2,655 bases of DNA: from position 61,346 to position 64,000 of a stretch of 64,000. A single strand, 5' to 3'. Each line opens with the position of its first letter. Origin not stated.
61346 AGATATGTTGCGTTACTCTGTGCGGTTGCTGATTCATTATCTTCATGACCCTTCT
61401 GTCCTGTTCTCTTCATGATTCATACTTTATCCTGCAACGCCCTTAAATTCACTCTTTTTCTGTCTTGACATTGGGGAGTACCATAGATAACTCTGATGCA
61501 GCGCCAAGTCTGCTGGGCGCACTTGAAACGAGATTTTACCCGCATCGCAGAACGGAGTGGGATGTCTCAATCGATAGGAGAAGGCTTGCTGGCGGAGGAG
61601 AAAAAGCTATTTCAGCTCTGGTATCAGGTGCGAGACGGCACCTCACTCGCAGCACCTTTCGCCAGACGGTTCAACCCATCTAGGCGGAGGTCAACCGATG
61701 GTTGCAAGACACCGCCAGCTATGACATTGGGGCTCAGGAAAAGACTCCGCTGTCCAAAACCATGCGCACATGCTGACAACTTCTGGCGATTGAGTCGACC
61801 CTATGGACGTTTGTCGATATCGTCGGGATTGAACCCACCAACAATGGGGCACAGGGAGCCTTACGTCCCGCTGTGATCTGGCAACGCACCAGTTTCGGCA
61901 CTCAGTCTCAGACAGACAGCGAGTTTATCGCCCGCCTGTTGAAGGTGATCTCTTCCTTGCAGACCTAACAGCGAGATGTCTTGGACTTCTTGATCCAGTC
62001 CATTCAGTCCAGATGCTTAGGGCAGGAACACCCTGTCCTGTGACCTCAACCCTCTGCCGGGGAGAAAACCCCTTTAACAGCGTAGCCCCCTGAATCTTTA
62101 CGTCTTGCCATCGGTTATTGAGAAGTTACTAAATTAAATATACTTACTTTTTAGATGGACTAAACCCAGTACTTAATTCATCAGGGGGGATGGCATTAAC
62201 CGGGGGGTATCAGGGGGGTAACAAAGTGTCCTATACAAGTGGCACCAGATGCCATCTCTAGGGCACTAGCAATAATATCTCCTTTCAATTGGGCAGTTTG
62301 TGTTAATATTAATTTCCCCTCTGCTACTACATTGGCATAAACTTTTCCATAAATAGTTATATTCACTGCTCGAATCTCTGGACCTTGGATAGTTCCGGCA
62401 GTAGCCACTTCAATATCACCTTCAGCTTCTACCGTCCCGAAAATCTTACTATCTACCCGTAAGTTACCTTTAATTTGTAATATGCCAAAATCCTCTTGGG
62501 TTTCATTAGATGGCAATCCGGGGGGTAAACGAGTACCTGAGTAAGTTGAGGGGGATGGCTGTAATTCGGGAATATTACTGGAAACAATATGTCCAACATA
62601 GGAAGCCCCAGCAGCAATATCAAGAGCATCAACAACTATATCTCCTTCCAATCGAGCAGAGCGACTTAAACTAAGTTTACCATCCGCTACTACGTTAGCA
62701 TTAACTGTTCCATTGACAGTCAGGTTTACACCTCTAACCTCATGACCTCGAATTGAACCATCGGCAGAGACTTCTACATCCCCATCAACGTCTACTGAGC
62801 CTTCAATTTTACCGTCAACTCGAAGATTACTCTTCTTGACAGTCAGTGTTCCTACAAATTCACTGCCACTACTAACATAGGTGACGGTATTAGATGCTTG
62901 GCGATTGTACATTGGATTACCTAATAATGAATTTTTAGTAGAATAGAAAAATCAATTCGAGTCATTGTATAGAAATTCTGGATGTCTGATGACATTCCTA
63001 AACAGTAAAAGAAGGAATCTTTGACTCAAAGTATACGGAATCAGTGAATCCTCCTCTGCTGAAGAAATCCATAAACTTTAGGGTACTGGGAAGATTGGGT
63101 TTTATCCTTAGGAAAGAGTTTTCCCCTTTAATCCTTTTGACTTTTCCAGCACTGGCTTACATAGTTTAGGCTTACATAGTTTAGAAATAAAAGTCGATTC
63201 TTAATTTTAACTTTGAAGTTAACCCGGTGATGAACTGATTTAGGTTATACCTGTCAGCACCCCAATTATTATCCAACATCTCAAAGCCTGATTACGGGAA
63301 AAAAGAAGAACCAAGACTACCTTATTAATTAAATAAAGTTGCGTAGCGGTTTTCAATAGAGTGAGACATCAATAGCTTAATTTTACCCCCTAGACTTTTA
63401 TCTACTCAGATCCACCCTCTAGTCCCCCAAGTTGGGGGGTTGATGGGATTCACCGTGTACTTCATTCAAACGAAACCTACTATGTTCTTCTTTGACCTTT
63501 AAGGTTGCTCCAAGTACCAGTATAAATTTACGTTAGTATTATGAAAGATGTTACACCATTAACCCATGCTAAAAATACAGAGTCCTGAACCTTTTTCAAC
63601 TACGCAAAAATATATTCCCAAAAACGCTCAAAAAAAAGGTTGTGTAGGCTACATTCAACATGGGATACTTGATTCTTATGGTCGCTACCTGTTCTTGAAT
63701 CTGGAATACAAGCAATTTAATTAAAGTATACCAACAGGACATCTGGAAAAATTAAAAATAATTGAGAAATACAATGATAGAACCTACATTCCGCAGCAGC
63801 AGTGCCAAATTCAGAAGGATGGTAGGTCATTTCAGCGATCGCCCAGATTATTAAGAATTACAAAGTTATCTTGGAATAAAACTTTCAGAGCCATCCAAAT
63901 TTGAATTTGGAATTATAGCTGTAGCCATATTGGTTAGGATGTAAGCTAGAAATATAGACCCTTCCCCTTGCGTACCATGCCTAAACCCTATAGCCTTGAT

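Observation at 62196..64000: Tandem bactofilin gene followed by a 1.1-kb AT-rich stretch with no ORF of 60 aa or more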

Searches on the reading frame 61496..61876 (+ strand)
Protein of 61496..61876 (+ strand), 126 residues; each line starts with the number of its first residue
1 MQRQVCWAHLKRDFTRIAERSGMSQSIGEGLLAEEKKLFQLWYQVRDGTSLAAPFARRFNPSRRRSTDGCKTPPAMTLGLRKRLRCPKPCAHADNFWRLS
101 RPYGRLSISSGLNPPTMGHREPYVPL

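Call 62: search_protein_families(library=pfam, proteins=[window:61496-61876:+], max_evalue=0.01)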
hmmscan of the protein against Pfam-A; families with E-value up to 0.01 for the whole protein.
window:61496-61876:+ (126 aa): 1 family
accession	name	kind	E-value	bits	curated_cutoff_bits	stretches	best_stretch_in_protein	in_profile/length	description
PF03050.20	DDE_Tnp_IS66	-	0.00084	19.3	23.1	1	2-46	148-190/284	Transposase IS66 family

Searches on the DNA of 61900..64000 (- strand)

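Call 5: search_rna_families(source=window, start=61900, end=64000, threshold=evalue, max_evalue=10, show_alignments=3)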
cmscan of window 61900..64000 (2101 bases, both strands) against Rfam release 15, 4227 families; matches with E-value up to 10: 2.
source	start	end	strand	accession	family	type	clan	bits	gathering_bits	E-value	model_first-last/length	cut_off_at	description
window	63164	63249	-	RF01289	snoR17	Gene; snRNA; snoRNA; CD-box;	-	19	60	10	1-110/110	no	Small nucleolar RNA snoR17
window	62034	62084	+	RF03003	GP20-b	Cis-reg;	-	17.7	36.2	1.3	1-62/62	no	GP20-b RNA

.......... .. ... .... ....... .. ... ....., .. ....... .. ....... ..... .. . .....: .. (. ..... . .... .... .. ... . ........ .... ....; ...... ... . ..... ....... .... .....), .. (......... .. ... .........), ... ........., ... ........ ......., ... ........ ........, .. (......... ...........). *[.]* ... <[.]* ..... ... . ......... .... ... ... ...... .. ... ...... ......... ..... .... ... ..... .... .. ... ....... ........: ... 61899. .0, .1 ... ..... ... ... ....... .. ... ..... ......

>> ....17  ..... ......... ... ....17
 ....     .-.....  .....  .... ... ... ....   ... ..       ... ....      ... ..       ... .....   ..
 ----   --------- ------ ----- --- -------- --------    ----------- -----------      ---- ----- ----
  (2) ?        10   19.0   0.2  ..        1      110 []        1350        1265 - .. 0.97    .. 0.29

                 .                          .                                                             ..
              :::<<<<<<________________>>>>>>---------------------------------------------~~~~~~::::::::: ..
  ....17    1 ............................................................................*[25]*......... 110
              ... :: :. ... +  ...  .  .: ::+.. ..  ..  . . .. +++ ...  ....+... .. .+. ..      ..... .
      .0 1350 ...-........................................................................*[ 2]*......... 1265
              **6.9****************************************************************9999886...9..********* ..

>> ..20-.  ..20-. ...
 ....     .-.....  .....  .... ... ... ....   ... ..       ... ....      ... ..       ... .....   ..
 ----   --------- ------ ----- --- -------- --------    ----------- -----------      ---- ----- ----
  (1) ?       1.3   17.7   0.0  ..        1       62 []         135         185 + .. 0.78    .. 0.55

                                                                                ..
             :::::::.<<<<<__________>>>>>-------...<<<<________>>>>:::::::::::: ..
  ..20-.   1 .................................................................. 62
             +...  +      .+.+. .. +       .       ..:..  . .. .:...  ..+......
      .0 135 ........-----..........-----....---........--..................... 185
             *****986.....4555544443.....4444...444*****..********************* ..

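Call 10: search_rna_families(source=L001, start=1, end=12000, threshold=evalue, max_evalue=1)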
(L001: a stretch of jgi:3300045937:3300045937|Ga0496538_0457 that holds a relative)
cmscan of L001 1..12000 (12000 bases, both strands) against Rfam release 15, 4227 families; matches with E-value up to 1: 1.
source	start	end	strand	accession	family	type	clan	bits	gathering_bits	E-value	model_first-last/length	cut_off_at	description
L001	11148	11267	+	RF00406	SNORA42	Gene; snRNA; snoRNA; HACA-box;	-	21.6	70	0.62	1-136/136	no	Small nucleolar RNA SNORA42/SNORA80 family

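Call 69: search_dna_similar(query=window:62913-63914:+, collection=plasmids, mode=distant, max_evalue=0.001, max_rows=10)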
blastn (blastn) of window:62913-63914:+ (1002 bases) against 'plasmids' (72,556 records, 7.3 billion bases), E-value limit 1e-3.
No match.

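Call 70: search_dna_similar(query=window:62913-63914:+, collection=phages, mode=distant, max_evalue=0.001, max_rows=10)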
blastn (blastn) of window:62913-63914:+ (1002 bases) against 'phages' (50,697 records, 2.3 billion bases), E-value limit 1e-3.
No match.

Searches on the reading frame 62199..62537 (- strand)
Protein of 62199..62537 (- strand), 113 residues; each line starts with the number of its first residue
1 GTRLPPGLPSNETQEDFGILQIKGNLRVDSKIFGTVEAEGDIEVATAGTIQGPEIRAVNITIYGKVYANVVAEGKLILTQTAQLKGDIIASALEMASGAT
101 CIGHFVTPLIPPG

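Call 61: search_solved_structures(query=window:62199-62537:-, max_evalue=0.01, show_alignments=1)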
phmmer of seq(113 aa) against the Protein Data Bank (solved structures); distinct sequences matched with E-value up to 0.01: 1.
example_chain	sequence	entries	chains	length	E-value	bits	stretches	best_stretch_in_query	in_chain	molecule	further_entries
6ria_A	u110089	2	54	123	7.5e-15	58.2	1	15-106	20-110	bactofilin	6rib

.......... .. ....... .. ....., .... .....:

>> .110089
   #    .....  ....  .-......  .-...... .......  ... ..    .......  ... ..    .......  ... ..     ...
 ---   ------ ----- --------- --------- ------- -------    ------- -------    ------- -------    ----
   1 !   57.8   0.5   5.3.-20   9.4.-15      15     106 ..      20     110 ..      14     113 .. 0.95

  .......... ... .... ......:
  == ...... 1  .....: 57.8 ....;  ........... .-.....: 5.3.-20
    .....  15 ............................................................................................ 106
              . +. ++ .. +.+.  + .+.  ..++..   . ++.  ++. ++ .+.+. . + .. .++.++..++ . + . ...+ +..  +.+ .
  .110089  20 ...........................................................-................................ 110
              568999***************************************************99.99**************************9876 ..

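Call 79: search_protein_families(library=pfam, proteins=[window:62199-62537:-], max_evalue=0.001)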
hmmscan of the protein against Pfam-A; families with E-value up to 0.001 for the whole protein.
seq(113 aa): 2 families
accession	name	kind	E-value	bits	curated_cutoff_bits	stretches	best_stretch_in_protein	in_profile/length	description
PF04519.19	Bactofilin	-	8.1e-18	64.9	27.9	1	18-104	11-96/98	Polymer-forming cytoskeletal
PF10833.13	DUF2572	-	0.00028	21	23.8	0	58-91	147-180/219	Protein of unknown function (DUF2572)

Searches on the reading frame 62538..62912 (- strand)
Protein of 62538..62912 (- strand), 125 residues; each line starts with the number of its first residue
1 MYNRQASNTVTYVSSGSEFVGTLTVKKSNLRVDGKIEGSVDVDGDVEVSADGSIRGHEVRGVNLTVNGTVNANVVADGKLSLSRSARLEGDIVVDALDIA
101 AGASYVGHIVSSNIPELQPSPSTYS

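Call 38: find_related_loci(query=A2, collection=genome_contigs, flank=3000)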
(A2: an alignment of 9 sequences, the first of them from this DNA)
Query A2 (125 aa) in genome_contigs; peptide patterns used: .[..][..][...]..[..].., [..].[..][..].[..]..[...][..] (x = any residue, [..] = any of these).
599 stretches matched a pattern (row limit reached: there are more); 2 encode a relative of the query (tblastn E <= 1e-3); 2 distinct loci.
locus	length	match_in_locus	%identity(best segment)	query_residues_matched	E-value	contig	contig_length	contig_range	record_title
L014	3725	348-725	50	1-121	8e-35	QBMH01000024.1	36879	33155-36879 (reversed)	MAG: Leptolyngbya sp. isolate ULC077bin1 scaffold24_size36879, whole genome shotgun sequence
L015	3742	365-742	50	1-121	1e-34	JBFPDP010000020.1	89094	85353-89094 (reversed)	Leptolyngbyaceae cyanobacterium UHCC 1019 NODE_20_length_89094_cov_131.843861, whole genome shotgun sequence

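Call 60: search_solved_structures(query=window:62538-62912:-, max_evalue=0.01, show_alignments=1)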
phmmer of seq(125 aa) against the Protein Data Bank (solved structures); distinct sequences matched with E-value up to 0.01: 1.
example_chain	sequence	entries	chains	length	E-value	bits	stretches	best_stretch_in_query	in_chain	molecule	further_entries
6ria_A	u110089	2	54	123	2.8e-16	63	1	7-114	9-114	bactofilin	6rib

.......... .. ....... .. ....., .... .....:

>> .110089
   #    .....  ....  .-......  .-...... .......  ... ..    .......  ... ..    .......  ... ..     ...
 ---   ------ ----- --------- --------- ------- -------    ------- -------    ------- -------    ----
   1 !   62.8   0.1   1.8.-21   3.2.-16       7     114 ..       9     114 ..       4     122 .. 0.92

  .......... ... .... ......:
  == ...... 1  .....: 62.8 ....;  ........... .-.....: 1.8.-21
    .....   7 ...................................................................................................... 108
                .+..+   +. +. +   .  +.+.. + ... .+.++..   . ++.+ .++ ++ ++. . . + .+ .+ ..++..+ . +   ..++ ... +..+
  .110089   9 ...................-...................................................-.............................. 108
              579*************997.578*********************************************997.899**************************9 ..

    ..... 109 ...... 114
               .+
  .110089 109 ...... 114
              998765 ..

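Call 79: search_protein_families(library=pfam, proteins=[window:62538-62912:-], max_evalue=0.001)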
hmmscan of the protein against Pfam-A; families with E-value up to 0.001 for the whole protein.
seq(125 aa): 2 families
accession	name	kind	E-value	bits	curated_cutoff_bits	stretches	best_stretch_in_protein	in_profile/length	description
PF04519.19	Bactofilin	-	3.6e-20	72.5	27.9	1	11-109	1-97/98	Polymer-forming cytoskeletal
PF10833.13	DUF2572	-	0.00094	19.3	23.8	0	18-70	137-189/219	Protein of unknown function (DUF2572)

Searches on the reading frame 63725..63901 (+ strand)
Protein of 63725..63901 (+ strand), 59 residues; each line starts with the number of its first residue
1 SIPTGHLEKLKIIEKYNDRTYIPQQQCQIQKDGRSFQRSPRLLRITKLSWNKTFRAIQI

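Call 47: search_protein_families(library=pfam, proteins=[window:63725-63901:+], max_evalue=1)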
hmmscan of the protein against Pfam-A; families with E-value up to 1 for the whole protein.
seq(59 aa): 1 family
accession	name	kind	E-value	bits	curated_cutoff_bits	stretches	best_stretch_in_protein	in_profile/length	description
PF06034.16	DUF919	-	0.13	12.5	21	1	2-18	22-38/62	Nucleopolyhedrovirus protein of unknown function (DUF919)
